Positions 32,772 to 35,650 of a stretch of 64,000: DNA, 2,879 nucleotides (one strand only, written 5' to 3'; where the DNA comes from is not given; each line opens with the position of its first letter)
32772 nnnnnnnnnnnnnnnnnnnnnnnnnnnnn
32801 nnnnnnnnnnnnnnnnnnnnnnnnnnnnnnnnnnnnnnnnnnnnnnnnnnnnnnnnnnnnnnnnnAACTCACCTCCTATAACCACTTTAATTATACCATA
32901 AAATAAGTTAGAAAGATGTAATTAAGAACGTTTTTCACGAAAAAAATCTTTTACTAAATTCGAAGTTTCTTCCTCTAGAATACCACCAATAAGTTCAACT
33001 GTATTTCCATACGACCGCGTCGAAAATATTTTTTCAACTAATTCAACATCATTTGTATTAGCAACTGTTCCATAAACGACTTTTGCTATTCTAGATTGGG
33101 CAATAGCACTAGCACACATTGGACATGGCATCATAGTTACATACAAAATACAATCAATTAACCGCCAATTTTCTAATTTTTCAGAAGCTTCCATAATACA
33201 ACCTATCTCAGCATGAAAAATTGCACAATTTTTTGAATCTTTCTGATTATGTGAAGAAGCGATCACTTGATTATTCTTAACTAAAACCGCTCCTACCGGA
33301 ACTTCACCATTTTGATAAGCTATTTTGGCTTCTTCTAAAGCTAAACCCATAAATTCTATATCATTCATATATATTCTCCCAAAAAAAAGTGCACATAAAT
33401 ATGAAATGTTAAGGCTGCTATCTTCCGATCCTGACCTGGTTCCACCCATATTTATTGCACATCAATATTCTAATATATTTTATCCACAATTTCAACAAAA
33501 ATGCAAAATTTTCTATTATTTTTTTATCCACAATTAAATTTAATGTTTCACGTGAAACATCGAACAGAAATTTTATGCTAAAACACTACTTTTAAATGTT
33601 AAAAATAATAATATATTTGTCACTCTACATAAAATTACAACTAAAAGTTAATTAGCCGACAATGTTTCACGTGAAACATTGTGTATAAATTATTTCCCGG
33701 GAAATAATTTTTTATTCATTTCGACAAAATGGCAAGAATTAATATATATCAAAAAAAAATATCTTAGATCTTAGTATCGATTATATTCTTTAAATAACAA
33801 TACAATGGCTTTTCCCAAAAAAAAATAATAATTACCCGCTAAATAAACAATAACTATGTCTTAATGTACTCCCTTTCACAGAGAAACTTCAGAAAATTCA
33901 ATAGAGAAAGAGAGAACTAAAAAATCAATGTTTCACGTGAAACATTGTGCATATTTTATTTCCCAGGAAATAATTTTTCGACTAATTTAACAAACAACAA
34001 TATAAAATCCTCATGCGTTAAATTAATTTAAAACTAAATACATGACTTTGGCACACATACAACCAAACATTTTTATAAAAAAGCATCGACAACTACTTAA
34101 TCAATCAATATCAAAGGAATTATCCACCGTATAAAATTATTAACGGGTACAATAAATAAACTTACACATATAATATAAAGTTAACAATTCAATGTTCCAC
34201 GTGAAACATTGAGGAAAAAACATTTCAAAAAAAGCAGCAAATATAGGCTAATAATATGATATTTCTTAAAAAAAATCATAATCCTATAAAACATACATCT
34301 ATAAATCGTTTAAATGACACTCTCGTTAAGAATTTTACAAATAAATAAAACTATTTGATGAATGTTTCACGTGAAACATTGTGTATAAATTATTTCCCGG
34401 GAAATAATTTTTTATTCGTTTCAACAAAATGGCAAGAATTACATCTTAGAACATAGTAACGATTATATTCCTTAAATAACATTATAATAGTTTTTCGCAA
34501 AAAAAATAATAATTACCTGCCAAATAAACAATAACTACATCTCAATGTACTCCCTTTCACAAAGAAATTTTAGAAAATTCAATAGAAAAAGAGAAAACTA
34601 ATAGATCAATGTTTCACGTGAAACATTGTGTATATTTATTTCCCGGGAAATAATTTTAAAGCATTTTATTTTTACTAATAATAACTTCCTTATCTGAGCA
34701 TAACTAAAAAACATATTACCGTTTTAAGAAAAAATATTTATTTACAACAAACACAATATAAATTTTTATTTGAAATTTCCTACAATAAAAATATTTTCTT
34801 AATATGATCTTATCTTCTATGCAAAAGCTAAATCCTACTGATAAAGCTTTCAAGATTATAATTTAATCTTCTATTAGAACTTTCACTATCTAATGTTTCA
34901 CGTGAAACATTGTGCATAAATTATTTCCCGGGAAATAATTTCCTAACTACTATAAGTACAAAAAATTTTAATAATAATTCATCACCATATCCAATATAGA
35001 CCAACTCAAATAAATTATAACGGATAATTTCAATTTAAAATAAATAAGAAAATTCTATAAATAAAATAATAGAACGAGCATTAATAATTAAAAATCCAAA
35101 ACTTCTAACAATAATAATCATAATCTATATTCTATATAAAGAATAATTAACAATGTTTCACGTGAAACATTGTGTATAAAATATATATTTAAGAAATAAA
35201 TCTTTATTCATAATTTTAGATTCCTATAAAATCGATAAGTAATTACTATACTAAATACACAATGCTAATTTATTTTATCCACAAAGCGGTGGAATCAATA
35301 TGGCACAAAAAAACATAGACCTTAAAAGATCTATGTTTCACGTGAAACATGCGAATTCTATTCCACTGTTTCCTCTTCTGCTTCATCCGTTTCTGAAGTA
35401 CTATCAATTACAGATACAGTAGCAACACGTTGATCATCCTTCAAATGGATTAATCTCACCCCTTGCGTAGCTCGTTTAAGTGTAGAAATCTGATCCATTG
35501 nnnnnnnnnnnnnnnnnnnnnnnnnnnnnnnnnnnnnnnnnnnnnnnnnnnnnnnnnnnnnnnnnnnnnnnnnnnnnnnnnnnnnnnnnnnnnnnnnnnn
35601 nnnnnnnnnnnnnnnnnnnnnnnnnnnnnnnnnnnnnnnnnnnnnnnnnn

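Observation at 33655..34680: The parS/NBS array is built from a tandemly duplicated unit with periodic structure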

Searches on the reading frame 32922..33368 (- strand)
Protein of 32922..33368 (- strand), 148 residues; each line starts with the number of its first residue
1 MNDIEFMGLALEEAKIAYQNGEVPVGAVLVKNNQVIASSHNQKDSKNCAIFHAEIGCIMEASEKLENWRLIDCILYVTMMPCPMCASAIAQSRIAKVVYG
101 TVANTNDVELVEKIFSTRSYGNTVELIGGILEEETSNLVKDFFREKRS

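Call 15: search_protein_families(library=ncbifam, proteins=[window:32922-33368:-])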
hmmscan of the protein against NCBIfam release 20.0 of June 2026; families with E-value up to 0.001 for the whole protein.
window:32922-33368:- (148 aa): 4 families
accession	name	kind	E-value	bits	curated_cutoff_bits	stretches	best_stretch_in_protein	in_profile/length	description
NF008113.2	PRK10860.1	equivalog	1.8e-33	115.7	150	1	3-147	7-152/165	tRNA adenosine(34) deaminase TadA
TIGR00326.1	eubact_ribD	equivalog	6.9e-12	45.2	156.35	1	7-147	1-137/343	bifunctional diaminohydroxyphosphoribosylaminopyrimidine deaminase/5-amino-6-(5-phosphoribosylamino)uracil reductase RibD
NF041025.1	antiphage_deaminase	equivalog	9.1e-07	28.1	400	1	50-99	337-385/437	anti-phage dCTP deaminase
TIGR02571.1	ComEB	equivalog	1.6e-05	24.9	219.45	1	43-106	60-121/151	ComE operon protein 2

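Call 21: find_encoding_contigs(protein=window:32922-33368:-, flank=6000, max_places=10)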
Protein window:32922-33368:- (148 aa): 2 contigs read that carry it; 2 places shown.
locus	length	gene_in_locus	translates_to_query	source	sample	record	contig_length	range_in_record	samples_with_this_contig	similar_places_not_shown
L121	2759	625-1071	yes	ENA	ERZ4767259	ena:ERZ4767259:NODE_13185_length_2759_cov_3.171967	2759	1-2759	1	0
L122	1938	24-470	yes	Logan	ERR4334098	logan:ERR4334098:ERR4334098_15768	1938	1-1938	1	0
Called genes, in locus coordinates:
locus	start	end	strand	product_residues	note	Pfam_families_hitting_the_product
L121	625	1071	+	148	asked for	PF00383:dCMP_cyt_deam_1, PF14437:MafB19-deam, PF14439:Bd3614-deam (weak)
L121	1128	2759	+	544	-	?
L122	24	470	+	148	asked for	PF00383:dCMP_cyt_deam_1, PF14437:MafB19-deam, PF14439:Bd3614-deam (weak)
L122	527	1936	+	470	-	?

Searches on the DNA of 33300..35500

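Call 52: search_rna_families(source=window, start=33300, end=35500, threshold=evalue, max_evalue=1)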
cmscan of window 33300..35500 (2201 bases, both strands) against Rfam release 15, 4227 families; matches with E-value up to 1: 5.
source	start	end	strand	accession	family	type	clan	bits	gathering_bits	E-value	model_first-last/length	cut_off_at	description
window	33380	33466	-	RF00169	Bacteria_small_SRP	Gene;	CL00003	55.5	40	6.6e-11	1-97/97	no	Bacterial small signal recognition particle RNA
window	34371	34440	+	RF01659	ceN86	Gene; snRNA; snoRNA; CD-box;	-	26.6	40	0.035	1-124/124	no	Caenorhabditis snoRNA ceN86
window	33671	33740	+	RF01659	ceN86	Gene; snRNA; snoRNA; CD-box;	-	26.4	40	0.038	1-124/124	no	Caenorhabditis snoRNA ceN86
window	34361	34465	-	RF00421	SNORA32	Gene; snRNA; snoRNA; HACA-box;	-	25.3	60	0.41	1-121/121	no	Small nucleolar RNA SNORA32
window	34056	34118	+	RF01933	bxd_5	Gene; lncRNA;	-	17.7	50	0.31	1-57/57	no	Bithoraxoid conserved region 5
